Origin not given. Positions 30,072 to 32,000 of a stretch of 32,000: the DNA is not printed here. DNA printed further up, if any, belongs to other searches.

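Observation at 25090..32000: Compact 7-gene operon joins an MttB-family methyltransferase to an aminotransferase, a 2-oxoacid:ferredoxin oxidoreductase and an ADP-forming acyl-CoA synthetase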

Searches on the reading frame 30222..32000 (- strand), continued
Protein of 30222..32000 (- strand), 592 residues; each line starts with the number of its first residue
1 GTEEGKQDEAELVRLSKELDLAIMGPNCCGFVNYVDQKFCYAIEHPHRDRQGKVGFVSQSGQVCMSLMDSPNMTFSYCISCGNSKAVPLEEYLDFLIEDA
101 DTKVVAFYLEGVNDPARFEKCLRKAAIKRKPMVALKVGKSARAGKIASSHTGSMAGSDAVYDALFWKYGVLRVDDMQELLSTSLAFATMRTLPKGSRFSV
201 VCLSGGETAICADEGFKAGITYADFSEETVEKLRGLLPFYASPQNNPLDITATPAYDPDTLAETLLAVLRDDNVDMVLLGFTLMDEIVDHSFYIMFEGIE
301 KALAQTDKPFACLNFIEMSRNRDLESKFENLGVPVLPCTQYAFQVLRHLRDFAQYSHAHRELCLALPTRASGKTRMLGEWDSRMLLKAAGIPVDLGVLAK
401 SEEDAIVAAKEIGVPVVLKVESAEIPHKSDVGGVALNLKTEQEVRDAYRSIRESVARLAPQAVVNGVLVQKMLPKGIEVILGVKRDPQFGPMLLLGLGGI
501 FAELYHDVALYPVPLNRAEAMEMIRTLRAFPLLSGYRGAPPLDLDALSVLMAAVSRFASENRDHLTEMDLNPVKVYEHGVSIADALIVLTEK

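Call 34: find_encoding_contigs(protein=P0253, flank=10000, max_places=2)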
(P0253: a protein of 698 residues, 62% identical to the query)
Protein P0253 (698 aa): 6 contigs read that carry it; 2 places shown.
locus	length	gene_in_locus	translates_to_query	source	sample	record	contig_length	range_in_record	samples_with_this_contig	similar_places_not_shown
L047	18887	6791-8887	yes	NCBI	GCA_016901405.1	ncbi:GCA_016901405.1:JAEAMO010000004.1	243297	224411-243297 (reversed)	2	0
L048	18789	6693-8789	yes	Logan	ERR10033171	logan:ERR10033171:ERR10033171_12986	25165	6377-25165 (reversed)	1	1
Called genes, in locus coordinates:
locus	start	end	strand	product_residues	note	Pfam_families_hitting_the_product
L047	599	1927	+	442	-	PF07690:MFS_1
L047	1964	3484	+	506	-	PF00528:BPD_transp_1, PF04069:OpuAC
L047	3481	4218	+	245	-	PF00005:ABC_tran, PF13304:AAA_21 (faint)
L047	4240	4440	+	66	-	PF12837:Fer4_6 (weak), PF13237:Fer4_10, PF00037:Fer4 (weak), PF12838:Fer4_7, PF13187:Fer4_9 (weak), PF12797:Fer4_2 (weak), PF00037:Fer4 (weak), PF14697:Fer4_21 (weak), +5 more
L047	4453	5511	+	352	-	PF01855:POR_N, PF17147:PFOR_II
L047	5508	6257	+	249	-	PF02775:TPP_enzyme_C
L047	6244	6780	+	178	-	PF01558:POR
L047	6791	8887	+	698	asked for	PF02629:CoA_binding (weak), PF13380:CoA_binding_2, PF13607:Succ_CoA_lig, PF08442:ATP-grasp_2 (faint), PF13549:ATP-grasp_5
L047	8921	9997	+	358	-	PF01063:Aminotran_4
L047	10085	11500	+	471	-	PF00171:Aldedh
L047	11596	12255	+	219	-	PF08348:PAS_6, PF13309:HTH_22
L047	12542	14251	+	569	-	PF01609:DDE_Tnp_1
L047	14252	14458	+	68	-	-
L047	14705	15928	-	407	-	PF14020:DUF4236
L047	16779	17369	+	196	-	-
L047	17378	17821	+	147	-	-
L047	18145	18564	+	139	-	PF08281:Sigma70_r4_2 (weak)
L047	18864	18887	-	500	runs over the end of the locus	PF05598:DUF772, PF01609:DDE_Tnp_1, PF13751:DDE_Tnp_1_6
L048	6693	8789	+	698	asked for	PF02629:CoA_binding (weak), PF13380:CoA_binding_2, PF13607:Succ_CoA_lig, PF08442:ATP-grasp_2 (faint), PF13549:ATP-grasp_5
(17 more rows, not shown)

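Call 43: search_protein_families(library=ncbifam, proteins=[L046:10135-11205:+, L047:8921-9997:+, L047:10085-11500:+, L046:11352-12290:+, L047:11596-12255:+], max_evalue=1e-10)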
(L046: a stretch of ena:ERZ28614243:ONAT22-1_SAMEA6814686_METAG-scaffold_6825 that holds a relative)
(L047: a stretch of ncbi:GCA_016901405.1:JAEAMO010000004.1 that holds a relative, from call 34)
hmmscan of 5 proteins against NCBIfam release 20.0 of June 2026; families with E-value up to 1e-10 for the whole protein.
L046:10135-11205:+ (356 aa): 10 families
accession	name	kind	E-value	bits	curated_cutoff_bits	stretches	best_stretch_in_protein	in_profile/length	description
NF009897.0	PRK13357.1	equivalog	1.5e-116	389.1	307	1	5-356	5-358/358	branched-chain amino acid aminotransferase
TIGR01123.1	ilvE_II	equivalog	7.3e-95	317.5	250.05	1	44-355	1-313/313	branched-chain-amino-acid transaminase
NF005146.0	PRK06606.1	equivalog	1.4e-40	139.1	279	1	40-355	6-306/307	branched-chain amino acid transaminase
TIGR01122.1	ilvE_I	equivalog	1.2e-33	116.5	245.55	1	44-353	1-296/298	branched-chain-amino-acid transaminase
NF005726.0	PRK07544.1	equivalog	6.4e-23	81.3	396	1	35-312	3-267/295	branched-chain amino acid aminotransferase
NF009896.0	PRK13356.1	equivalog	2.9e-19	69.3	262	1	58-289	25-245/287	branched-chain amino acid aminotransferase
NF006185.0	PRK08320.1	subfamily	3.2e-18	65.9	363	1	64-337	26-279/292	branched-chain amino acid aminotransferase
NF005209.0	PRK06680.1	subfamily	1.3e-14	53.8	320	1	204-334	153-274/286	D-amino-acid transaminase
TIGR01121.1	D_amino_aminoT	equivalog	2.5e-14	53.1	277.45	1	223-335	168-269/276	D-amino-acid transaminase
NF009126.0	PRK12479.1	equivalog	8.4e-12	44.9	518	1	63-335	26-278/299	branched-chain-amino-acid transaminase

L047:8921-9997:+ (358 aa): 11 families
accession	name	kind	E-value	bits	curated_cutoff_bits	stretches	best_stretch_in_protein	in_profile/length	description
NF009897.0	PRK13357.1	equivalog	1.4e-122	409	307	1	5-357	5-357/358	branched-chain amino acid aminotransferase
TIGR01123.1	ilvE_II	equivalog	8e-99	330.6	250.05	1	44-357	1-313/313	branched-chain-amino-acid transaminase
NF005146.0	PRK06606.1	equivalog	1.6e-46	158.6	279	1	41-357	7-306/307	branched-chain amino acid transaminase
TIGR01122.1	ilvE_I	equivalog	1.1e-40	139.7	245.55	1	44-356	1-297/298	branched-chain-amino-acid transaminase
NF005726.0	PRK07544.1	equivalog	5.7e-24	84.7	396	1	38-314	6-267/295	branched-chain amino acid aminotransferase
NF009896.0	PRK13356.1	equivalog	1.9e-22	79.7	262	1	54-289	21-243/287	branched-chain amino acid aminotransferase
NF006185.0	PRK08320.1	subfamily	2.1e-21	76.4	363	1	64-341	26-281/292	branched-chain amino acid aminotransferase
NF009126.0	PRK12479.1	equivalog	4.6e-19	68.7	518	1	62-345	25-286/299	branched-chain-amino-acid transaminase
NF005209.0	PRK06680.1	subfamily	1.7e-15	56.7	320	1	206-338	157-276/286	D-amino-acid transaminase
TIGR01121.1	D_amino_aminoT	equivalog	2.3e-13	50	277.45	1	206-338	152-270/276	D-amino-acid transaminase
NF005886.0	PRK07849.1-1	equivalog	1e-11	44.7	253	0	91-288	57-248/291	aminodeoxychorismate lyase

L047:10085-11500:+ (471 aa): 42 families (the best 25 are shown)
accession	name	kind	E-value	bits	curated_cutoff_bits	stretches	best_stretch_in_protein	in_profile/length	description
TIGR01804.1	BADH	equivalog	6.9e-111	371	668.6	1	9-466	1-467/467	betaine-aldehyde dehydrogenase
NF009725.0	PRK13252.1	equivalog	4.1e-109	365.2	593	1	4-469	5-478/488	betaine-aldehyde dehydrogenase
TIGR01780.1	SSADH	subfamily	1.3e-105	353.9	646.35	1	25-466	1-448/448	succinate-semialdehyde dehydrogenase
NF010000.0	PRK13473.1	subfamily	4.9e-105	351.9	615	1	7-468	4-470/475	aminobutyraldehyde dehydrogenase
NF045736.1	PaDhStyDRhodo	equivalog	5.5e-103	345.1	800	1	7-460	4-467/479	phenylacetaldehyde dehydrogenase StyD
TIGR02299.1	HpaE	equivalog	1.8e-101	340.2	638.35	1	7-467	2-473/488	5-carboxymethyl-2-hydroxymuconate semialdehyde dehydrogenase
TIGR04284.1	aldehy_Rv0768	hypoth_equivalog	1.5e-100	337.5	775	1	8-467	3-475/480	aldehyde dehydrogenase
NF045735.1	PaDhStyDPseudo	equivalog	2e-100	336.7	850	1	7-468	4-479/483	phenylacetaldehyde dehydrogenase StyD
NF007497.0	PRK10090.1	equivalog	9.8e-95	318.1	500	1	4-467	5-474/480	aldehyde dehydrogenase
NF040648.1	lactal_redase_Meth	equivalog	3.1e-93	313.3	650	1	8-466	1-458/463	lactaldehyde dehydrogenase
NF052305.1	DioxValDhHalo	equivalog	1.9e-91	307.4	750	1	6-467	5-478/483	2,5-dioxovalerate dehydrogenase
TIGR03216.1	OH_muco_semi_DH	equivalog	2.9e-90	303.2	693.25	1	7-467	2-476/481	2-hydroxymuconic semialdehyde dehydrogenase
NF008415.0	PRK11241.1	equivalog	2.8e-89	300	828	1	5-468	10-478/482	NADP-dependent succinate-semialdehyde dehydrogenase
NF006916.0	PRK09407.1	equivalog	1.9e-88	297.4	521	1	22-467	35-489/526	succinic semialdehyde dehydrogenase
NF002852.0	PRK03137.1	subfamily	3.6e-87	293.3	648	1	5-466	36-508/514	L-glutamate gamma-semialdehyde dehydrogenase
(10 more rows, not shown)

L046:11352-12290:+ (312 aa): 1 family
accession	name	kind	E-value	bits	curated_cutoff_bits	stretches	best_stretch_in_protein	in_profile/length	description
TIGR00946.1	2a69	subfamily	2.8e-20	72.7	246.05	1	7-306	6-334/336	auxin efflux carrier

L047:11596-12255:+ (219 aa): 0 families

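Call 63: search_solved_structures(query=L046:3746-4651:+, max_evalue=0.00001)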
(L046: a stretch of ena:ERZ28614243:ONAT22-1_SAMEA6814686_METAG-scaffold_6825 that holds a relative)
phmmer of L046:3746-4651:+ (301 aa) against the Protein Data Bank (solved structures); distinct sequences matched with E-value up to 0.00001: 27.
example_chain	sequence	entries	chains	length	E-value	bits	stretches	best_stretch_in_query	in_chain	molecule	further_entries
8dp6_A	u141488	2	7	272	4.6e-61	210.3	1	29-298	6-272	Osmoprotection protein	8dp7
6uru_A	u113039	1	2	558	2.2e-53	185.1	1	112-299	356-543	iAChSnFR precursor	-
6efr_A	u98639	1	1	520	1.2e-52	182.6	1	113-299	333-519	iNicSnFR 1.0, a genetically encoded nicotine biosensor,Green fluorescent protein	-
7s7w_A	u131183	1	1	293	2.4e-52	181.7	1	34-299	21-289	iNicSnFR 3.0 Fluorescent Nicotine Sensor precursor binding protein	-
6eyg_A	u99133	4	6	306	6.5e-51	177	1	2-295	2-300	Osmotically activated L-carnitine/choline ABC transporter substrate-binding protein OpuCC | Choline binding protein OpuBC | Choline-binding protein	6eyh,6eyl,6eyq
7s7x_A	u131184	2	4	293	1.1e-50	176.3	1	40-299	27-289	iNicSnFR 4.0 Fluorescent Nicotine Sensor precursor binding protein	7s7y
6v1r_A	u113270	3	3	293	1.5e-50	175.9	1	40-299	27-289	iAChSnFR Fluorescent Acetylcholine Sensor V9 precursor binding protein | iAchSnFR Fluorescent Acetylcholine Sensor precursor binding protein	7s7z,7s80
7s7t_A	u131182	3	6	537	6.6e-48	167.1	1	113-299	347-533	iNicSnFR 3.0 Fluorescent Nicotine Sensor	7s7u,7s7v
3r6u_A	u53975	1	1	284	7.8e-48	166.9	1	28-295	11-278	Choline-binding protein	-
3ppn_A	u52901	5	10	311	1.4e-47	166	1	14-295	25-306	Glycine betaine/carnitine/choline-binding protein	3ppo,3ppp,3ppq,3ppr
5nxy_A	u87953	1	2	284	5.3e-47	164.2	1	28-295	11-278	Osmotically activated L-carnitine/choline ABC transporter substrate-binding protein OpuCC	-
6per_A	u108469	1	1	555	1e-44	156.7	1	113-299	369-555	iSeroSnFR, a soluble, genetically-encoded fluorescent sensor for serotonin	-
9o5f_A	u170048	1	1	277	1.5e-43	152.8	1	40-300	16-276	Ergothioneine transporter EgtUC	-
9egi_A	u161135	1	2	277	1.8e-43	152.6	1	40-300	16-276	Ergothioneine transporter EgtUC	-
3o66_A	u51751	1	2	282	2.4e-43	152.2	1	33-295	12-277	Glycine betaine/carnitine/choline ABC transporter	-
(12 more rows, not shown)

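Call 64: search_solved_structures(query=L047:1964-3484:+, max_evalue=0.00001)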
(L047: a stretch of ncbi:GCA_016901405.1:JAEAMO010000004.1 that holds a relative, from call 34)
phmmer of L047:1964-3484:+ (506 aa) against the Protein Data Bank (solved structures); distinct sequences matched with E-value up to 0.00001: 32.
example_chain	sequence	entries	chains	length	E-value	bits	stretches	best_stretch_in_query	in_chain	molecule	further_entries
8dp6_A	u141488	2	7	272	2.8e-63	217.5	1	233-504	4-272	Osmoprotection protein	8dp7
7s7w_A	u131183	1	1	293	5e-52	180.4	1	235-505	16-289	iNicSnFR 3.0 Fluorescent Nicotine Sensor precursor binding protein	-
6uru_A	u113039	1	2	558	2.4e-50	174.9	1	311-505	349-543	iAChSnFR precursor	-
7s7x_A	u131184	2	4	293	4.9e-50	173.9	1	235-505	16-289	iNicSnFR 4.0 Fluorescent Nicotine Sensor precursor binding protein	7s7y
6efr_A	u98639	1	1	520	5.1e-50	173.8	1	311-505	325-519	iNicSnFR 1.0, a genetically encoded nicotine biosensor,Green fluorescent protein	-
6v1r_A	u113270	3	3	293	6.1e-50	173.5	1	235-505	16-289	iAChSnFR Fluorescent Acetylcholine Sensor V9 precursor binding protein | iAchSnFR Fluorescent Acetylcholine Sensor precursor binding protein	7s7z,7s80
6eyg_A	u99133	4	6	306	2.3e-49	171.6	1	212-501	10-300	Osmotically activated L-carnitine/choline ABC transporter substrate-binding protein OpuCC | Choline binding protein OpuBC | Choline-binding protein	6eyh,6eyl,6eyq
3r6u_A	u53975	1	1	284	2.5e-47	164.9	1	230-501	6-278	Choline-binding protein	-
5nxy_A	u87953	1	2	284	1.7e-46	162.2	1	230-501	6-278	Osmotically activated L-carnitine/choline ABC transporter substrate-binding protein OpuCC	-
3ppn_A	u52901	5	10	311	3.4e-46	161.2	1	209-500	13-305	Glycine betaine/carnitine/choline-binding protein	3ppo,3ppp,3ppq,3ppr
4z7e_A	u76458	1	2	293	5.8e-46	160.4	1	235-506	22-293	Lmo1422 protein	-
7s7t_A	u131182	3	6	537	6.6e-46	160.2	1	311-505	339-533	iNicSnFR 3.0 Fluorescent Nicotine Sensor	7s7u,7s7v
3o66_A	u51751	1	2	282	7.1e-45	156.8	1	237-501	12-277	Glycine betaine/carnitine/choline ABC transporter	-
6per_A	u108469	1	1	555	4e-44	154.4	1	311-505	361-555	iSeroSnFR, a soluble, genetically-encoded fluorescent sensor for serotonin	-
9o5f_A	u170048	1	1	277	6.4e-42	147.1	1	246-506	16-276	Ergothioneine transporter EgtUC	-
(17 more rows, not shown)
